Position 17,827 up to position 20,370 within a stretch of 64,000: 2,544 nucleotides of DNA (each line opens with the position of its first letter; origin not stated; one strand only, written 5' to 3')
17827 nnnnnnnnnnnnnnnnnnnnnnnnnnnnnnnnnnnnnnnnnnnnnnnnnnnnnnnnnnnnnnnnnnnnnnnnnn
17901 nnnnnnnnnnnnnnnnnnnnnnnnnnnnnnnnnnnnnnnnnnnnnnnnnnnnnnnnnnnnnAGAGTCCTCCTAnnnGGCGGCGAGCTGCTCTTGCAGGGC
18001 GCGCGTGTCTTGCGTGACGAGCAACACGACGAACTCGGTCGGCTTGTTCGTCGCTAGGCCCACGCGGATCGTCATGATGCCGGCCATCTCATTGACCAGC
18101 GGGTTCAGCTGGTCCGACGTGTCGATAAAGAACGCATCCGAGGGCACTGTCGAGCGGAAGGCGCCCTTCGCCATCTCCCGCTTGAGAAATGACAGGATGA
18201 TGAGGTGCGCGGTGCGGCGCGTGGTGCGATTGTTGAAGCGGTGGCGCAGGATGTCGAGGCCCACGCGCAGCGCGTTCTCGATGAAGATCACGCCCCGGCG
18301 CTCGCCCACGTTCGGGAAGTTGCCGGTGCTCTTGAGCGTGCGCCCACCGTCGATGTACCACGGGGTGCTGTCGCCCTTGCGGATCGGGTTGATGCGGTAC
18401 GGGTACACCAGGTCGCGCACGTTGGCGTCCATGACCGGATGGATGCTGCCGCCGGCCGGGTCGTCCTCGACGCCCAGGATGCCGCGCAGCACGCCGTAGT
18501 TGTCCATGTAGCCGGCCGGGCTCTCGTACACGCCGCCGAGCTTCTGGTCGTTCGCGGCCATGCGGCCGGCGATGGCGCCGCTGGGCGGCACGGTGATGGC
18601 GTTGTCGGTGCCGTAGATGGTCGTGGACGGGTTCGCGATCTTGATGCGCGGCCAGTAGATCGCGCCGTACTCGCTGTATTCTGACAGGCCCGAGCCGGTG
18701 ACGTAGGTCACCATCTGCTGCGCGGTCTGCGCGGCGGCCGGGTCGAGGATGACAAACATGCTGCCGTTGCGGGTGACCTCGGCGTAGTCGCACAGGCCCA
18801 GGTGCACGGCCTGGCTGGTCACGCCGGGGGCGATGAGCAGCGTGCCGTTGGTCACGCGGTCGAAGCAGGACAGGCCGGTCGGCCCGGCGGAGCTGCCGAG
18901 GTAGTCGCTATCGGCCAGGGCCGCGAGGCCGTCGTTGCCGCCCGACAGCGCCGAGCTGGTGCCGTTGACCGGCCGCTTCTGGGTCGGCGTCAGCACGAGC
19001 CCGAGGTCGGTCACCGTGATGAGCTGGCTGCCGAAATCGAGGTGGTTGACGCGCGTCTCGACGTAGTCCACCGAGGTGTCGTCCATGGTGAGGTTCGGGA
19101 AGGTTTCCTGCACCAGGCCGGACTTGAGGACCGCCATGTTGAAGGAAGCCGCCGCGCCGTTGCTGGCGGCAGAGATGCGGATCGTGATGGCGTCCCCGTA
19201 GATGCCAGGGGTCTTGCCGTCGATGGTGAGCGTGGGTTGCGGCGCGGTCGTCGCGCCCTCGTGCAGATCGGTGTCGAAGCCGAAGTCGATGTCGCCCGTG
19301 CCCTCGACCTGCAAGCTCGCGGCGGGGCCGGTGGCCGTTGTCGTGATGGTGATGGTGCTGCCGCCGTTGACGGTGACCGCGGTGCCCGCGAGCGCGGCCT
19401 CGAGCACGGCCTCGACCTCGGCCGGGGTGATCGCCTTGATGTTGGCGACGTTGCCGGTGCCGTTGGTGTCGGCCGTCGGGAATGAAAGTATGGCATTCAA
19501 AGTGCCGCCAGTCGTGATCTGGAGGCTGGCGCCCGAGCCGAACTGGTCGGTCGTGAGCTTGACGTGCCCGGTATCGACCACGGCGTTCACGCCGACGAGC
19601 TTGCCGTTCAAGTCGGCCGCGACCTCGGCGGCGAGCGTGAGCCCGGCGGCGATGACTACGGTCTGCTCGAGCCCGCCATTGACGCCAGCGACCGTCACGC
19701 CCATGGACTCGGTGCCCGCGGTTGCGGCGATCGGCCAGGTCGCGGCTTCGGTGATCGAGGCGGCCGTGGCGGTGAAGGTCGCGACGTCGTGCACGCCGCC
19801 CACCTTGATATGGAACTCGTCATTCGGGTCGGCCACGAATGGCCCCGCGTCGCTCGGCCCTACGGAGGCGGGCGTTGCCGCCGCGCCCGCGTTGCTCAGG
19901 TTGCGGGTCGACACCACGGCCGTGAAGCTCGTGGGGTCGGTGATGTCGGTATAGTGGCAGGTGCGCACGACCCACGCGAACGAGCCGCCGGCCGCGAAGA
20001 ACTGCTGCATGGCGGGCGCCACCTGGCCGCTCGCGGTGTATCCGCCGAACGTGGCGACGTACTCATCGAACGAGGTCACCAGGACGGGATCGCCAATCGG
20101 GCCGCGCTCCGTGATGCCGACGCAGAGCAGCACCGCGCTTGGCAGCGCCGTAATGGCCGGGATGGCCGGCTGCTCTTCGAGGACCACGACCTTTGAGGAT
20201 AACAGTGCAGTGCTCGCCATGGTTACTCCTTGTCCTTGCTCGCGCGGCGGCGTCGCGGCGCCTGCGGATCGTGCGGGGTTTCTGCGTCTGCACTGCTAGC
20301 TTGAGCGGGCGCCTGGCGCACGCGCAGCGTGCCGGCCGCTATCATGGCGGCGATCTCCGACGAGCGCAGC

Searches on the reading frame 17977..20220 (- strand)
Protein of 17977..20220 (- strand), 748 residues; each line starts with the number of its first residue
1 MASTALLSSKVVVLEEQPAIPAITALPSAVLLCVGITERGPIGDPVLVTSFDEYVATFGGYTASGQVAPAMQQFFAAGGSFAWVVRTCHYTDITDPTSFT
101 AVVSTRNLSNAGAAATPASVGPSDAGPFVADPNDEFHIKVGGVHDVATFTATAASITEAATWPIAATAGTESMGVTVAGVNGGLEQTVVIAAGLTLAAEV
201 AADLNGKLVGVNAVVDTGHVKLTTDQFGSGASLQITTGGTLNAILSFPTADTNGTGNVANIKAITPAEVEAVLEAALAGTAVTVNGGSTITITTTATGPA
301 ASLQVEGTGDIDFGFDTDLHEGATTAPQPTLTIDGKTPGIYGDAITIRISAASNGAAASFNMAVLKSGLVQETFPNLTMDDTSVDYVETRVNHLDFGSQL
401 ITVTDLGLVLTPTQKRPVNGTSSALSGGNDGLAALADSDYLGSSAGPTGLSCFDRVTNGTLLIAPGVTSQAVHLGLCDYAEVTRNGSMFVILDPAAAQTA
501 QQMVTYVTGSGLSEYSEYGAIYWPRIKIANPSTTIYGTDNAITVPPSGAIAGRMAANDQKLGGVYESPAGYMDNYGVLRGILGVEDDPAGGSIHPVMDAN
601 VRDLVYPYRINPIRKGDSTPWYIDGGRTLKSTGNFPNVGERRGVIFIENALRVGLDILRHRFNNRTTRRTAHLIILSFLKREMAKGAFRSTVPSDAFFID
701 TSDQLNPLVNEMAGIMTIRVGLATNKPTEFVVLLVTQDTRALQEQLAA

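Call 7: search_protein_families(library=pfam, proteins=[window:17977-20220:-], max_evalue=0.01)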
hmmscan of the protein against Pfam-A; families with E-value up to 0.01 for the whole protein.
window:17977-20220:- (748 aa): 0 families

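Call 8: search_protein_families(library=phrogs, proteins=[window:17977-20220:-], max_evalue=0.001)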
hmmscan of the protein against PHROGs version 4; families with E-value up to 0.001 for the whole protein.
window:17977-20220:- (748 aa): 3 families
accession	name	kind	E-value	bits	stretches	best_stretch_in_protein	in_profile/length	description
phrog_15814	-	unknown function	9.9e-156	520.7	1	3-747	2-734/738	-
phrog_17610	-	tail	3e-45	155.5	1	481-747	870-1116/1135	tail sheath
phrog_23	-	tail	1.3e-27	97.8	1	2-744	17-469/496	tail sheath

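Call 10: search_dna_similar(query=window:17977-20220:-, collection=phages, mode=protein)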
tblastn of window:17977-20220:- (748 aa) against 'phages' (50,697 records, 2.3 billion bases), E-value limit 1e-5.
Records with a match: 11; places in all: 11; records where one place covers at least 80% of the query: 0.
Best place of each record, by identity: <60% 11.
By first word of the organism name: Streptomyces 6; Bacillus 4; Listeria 1.
By host as written in the record: Streptomyces sp. 5a 2; Bacillus cereus 2; Streptomyces lividans JI 1326 2; Bacillus subtilis W-23-S(r); Bacillus licheniformis ATCC 9945a 2; Streptomyces turgidiscabies 1; Streptomyces mirabilis NRRL B-2400 1; Listeria innocua ATCC 51742 1.
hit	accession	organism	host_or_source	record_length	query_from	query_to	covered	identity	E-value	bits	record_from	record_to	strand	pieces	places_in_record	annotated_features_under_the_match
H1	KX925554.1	Streptomyces phage BRock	Streptomyces sp. 5a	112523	324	737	55%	27.9%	2e-22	109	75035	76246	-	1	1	tail sheath protein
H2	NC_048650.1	Streptomyces phage BRock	Streptomyces sp. 5a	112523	324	737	55%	27.9%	2e-22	109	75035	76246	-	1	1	tail sheath protein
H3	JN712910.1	Bacillus phage BCD7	Bacillus cereus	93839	329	732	54%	26.7%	8e-19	98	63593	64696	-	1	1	putative tail sheath protein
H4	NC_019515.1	Bacillus phage BCD7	Bacillus cereus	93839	329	732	54%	26.7%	8e-19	98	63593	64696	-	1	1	putative tail sheath protein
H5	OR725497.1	Streptomyces phage LuckySocke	Streptomyces lividans JI 1326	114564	324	737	55%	25.9%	3e-18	96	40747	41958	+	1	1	88: tail sheath protein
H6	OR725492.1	Streptomyces phage Alone3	Streptomyces lividans JI 1326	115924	324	737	55%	25.9%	3e-18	96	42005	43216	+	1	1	90: tail sheath protein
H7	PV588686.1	Streptomyces phage pSt2308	Streptomyces turgidiscabies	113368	324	737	55%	25.7%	8e-18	95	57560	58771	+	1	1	tail sheath protein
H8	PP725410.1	Streptomyces phage GiJojo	Streptomyces mirabilis NRRL B-2400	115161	324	737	55%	25.7%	4e-17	92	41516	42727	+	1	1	80: tail sheath protein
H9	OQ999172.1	Listeria phage LIS04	Listeria innocua ATCC 51742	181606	360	651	39%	29.6%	1e-11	74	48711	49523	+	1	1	tail sheath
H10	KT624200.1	Bacillus phage SP-15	Bacillus subtilis W-23-S(r); Bacillus ...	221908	331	630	40%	27.8%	3e-9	67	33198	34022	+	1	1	tail sheath protein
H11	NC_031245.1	Bacillus phage SP-15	Bacillus subtilis W-23-S(r); Bacillus ...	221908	331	630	40%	27.8%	3e-9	67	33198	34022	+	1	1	tail sheath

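Call 112: get_annotated_region(hit=H1, flank=20000)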
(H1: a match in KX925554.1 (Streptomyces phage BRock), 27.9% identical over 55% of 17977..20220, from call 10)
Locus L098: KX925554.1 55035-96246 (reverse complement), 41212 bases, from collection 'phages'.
description: Streptomyces phage BRock, complete genome.
organism: Streptomyces phage BRock (NCBI taxid 1913591)
taxonomy: Viruses; Duplodnaviria; Heunggongvirae; Uroviricota; Caudoviricetes; Borockvirus; Borockvirus brock
host: Streptomyces sp. 5a; source: -; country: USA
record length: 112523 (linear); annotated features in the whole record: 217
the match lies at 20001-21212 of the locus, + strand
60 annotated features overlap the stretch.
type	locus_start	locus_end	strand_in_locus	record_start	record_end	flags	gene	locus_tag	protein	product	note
tRNA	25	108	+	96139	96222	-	-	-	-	tRNA-Ile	gp171; tRNA-Ile (anticodon gat)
CDS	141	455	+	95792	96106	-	-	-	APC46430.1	thioredoxin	gp170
tRNA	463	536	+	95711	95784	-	-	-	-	tRNA-His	gp169; tRNA-His (anticodon gtg)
CDS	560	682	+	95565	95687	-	-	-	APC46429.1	RNA ligase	gp168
tRNA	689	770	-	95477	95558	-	-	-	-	tRNA-Tyr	gp167; tRNA-Tyr (anticodon gta)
CDS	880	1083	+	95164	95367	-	-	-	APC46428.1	hypothetical protein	gp166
CDS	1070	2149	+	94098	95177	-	-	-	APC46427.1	RNA ligase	gp165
CDS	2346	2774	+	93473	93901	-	-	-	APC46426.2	hypothetical protein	gp164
CDS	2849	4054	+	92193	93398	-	-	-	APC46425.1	metallo-dependent phosphatase domain protein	gp163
CDS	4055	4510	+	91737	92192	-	-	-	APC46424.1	phosphoribosyl-ATP diphosphatase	gp162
CDS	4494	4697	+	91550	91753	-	-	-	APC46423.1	hypothetical protein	gp161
CDS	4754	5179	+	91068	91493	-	-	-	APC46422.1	hypothetical protein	gp160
CDS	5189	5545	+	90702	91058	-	-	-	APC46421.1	hypothetical protein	gp159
CDS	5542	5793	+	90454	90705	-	-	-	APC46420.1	hypothetical protein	gp158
CDS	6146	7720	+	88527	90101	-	-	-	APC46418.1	terminase large subunit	gp156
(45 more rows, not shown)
